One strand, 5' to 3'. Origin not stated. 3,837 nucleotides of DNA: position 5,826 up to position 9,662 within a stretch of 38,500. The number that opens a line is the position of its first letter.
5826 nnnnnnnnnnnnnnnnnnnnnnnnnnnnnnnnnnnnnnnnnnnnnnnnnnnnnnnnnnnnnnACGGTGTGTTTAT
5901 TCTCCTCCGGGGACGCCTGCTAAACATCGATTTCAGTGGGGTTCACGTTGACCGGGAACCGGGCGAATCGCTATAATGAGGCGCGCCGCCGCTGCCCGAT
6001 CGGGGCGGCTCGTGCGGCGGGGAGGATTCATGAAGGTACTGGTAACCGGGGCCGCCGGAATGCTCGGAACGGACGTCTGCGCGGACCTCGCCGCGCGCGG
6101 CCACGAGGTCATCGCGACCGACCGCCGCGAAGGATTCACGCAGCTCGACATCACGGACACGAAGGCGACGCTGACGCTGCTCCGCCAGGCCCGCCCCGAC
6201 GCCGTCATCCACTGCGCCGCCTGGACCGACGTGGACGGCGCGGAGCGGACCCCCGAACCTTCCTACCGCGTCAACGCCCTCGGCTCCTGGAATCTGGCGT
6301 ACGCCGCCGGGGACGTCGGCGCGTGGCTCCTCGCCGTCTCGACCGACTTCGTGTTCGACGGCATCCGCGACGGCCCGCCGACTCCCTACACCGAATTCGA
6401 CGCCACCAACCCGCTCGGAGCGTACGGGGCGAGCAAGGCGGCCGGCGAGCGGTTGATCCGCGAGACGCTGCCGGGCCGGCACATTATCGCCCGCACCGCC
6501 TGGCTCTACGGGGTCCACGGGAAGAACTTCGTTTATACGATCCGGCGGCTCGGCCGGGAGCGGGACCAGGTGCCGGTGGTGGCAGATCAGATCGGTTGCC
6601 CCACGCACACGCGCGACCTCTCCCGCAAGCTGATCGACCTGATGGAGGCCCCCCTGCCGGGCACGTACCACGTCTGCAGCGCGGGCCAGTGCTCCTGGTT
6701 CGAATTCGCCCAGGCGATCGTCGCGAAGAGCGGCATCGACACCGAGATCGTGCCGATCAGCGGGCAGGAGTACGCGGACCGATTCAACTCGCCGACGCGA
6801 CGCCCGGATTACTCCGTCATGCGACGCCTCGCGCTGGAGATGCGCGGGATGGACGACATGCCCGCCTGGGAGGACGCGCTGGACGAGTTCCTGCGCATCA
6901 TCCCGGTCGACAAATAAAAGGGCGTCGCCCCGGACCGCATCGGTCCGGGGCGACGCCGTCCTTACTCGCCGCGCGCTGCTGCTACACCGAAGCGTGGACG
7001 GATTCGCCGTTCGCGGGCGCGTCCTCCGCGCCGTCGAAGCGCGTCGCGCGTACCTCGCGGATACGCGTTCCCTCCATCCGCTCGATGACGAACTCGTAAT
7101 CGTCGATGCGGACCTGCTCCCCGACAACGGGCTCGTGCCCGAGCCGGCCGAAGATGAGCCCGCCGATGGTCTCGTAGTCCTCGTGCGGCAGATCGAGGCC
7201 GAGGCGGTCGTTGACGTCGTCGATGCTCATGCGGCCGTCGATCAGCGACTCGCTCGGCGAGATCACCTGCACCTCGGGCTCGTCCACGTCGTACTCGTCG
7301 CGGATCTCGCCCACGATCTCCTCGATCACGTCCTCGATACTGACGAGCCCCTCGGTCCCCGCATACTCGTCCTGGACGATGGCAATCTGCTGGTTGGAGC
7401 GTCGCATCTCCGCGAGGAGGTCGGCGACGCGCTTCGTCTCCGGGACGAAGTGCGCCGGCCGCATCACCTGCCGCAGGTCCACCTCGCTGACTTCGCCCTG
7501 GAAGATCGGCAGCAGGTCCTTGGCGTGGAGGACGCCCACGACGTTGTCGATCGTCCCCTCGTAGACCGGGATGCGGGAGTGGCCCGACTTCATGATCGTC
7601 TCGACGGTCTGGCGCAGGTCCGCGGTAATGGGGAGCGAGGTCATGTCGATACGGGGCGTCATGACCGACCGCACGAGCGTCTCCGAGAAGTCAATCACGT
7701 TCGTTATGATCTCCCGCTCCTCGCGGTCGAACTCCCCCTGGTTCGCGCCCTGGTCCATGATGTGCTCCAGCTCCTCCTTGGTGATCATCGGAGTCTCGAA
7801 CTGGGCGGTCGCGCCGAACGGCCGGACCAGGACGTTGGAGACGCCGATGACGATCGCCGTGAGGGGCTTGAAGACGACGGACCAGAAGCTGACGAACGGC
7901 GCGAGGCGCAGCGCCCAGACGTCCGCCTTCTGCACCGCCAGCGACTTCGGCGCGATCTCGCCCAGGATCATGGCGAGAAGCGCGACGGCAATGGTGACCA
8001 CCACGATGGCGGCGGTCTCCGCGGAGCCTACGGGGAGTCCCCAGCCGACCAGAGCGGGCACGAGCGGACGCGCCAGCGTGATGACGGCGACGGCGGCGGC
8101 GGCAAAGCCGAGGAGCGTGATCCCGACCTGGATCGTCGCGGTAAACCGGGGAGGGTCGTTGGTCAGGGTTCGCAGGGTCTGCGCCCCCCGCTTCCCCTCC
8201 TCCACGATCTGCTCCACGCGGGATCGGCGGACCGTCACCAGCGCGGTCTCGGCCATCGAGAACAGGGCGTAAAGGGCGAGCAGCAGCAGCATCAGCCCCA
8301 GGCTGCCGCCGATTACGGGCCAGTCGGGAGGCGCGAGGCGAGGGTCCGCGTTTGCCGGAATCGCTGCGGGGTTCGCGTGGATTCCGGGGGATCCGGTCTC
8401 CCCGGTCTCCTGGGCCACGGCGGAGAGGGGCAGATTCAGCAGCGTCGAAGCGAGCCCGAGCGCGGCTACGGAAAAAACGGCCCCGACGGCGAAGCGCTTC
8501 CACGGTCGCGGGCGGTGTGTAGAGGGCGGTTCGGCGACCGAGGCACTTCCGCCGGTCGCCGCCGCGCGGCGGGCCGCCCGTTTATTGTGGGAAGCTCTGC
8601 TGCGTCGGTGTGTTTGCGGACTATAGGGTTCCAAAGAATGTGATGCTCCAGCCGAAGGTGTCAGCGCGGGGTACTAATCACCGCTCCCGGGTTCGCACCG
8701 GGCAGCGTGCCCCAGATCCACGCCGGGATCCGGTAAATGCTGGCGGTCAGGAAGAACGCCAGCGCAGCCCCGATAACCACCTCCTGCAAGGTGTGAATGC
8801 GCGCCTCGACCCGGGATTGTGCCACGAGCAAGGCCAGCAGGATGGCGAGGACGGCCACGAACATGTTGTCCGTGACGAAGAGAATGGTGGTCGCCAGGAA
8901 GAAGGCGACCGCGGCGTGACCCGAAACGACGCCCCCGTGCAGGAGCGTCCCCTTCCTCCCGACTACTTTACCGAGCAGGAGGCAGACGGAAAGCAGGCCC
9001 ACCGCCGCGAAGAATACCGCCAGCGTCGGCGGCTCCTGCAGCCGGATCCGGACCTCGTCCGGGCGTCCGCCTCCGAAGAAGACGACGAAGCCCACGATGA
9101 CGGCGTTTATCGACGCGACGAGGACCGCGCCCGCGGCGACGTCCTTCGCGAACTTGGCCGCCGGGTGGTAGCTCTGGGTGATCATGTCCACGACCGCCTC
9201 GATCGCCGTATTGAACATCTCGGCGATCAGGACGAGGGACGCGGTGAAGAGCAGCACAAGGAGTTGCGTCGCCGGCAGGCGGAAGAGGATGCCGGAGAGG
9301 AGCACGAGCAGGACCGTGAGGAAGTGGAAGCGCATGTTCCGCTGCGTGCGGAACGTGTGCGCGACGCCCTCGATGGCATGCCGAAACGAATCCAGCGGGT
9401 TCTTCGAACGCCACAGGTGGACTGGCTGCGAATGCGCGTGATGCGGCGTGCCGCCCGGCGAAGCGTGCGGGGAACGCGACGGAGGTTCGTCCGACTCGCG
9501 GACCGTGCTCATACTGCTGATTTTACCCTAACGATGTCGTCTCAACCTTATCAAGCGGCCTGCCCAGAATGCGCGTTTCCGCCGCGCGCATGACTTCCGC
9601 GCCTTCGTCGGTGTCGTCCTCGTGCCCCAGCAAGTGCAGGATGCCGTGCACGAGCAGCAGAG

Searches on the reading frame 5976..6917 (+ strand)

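Call 61: search_protein_families(library=pfam, proteins=[window:5976-6917:+], max_evalue=0.0001)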
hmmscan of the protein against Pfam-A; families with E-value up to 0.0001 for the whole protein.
window:5976-6917:+ (313 aa): 5 families
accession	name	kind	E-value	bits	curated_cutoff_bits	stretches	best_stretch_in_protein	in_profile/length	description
PF04321.23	RmlD_sub_bind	-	8.9e-90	301.1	27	1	19-307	1-283/287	RmlD substrate binding domain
PF01370.27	Epimerase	-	2e-27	96.6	20.9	1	21-183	1-179/240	NAD dependent epimerase/dehydratase family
PF16363.11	GDP_Man_Dehyd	-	2.6e-16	60.4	27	1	53-171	55-174/332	GDP-mannose 4,6 dehydratase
PF02719.21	Polysacc_synt_2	-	3.5e-09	36.7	20.2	1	58-124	62-129/293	Polysaccharide biosynthesis protein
PF00106.31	adh_short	-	6.6e-05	22.9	26.6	0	21-52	3-34/195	short chain dehydrogenase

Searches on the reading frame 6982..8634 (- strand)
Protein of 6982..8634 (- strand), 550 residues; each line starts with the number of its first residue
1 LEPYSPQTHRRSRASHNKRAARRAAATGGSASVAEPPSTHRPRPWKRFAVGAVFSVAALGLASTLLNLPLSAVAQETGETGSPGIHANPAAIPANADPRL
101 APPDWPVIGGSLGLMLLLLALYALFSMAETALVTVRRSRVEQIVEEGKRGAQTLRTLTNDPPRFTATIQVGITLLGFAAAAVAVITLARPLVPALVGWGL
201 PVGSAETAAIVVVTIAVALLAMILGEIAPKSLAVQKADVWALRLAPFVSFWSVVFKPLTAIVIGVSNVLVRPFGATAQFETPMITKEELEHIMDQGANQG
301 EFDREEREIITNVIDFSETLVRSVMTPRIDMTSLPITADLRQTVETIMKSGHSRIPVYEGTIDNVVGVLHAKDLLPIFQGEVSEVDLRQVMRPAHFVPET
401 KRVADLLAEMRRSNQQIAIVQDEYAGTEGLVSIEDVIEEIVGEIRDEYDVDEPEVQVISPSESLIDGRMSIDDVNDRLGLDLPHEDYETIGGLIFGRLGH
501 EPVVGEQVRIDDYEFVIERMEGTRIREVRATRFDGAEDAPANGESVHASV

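Call 61: search_protein_families(library=pfam, proteins=[window:6982-8634:-], max_evalue=0.0001)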
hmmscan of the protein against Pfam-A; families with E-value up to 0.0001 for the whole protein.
window:6982-8634:- (550 aa): 3 families
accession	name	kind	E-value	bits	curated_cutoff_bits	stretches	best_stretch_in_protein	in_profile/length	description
PF01595.25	CNNM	-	1.7e-46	158.6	28.4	1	114-306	2-181/181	Cyclin M transmembrane N-terminal domain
PF03471.22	CorC_HlyC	-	4.9e-24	84.6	27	1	458-532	3-79/81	Transporter associated domain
PF00571.33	CBS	-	4.7e-13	49.7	24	1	321-375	1-52/57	CBS domain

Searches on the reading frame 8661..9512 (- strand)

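Call 61: search_protein_families(library=pfam, proteins=[window:8661-9512:-], max_evalue=0.0001)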
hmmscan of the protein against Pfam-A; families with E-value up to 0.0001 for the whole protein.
window:8661-9512:- (283 aa): 2 families
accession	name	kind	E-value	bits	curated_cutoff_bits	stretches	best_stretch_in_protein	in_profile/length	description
PF01219.24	DAGK_prokar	-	1.1e-34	118.8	22.3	1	44-145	1-102/102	Prokaryotic diacylglycerol kinase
PF01569.27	PAP2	-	2.8e-10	40.5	27.2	1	144-264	21-126/130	PAP2 superfamily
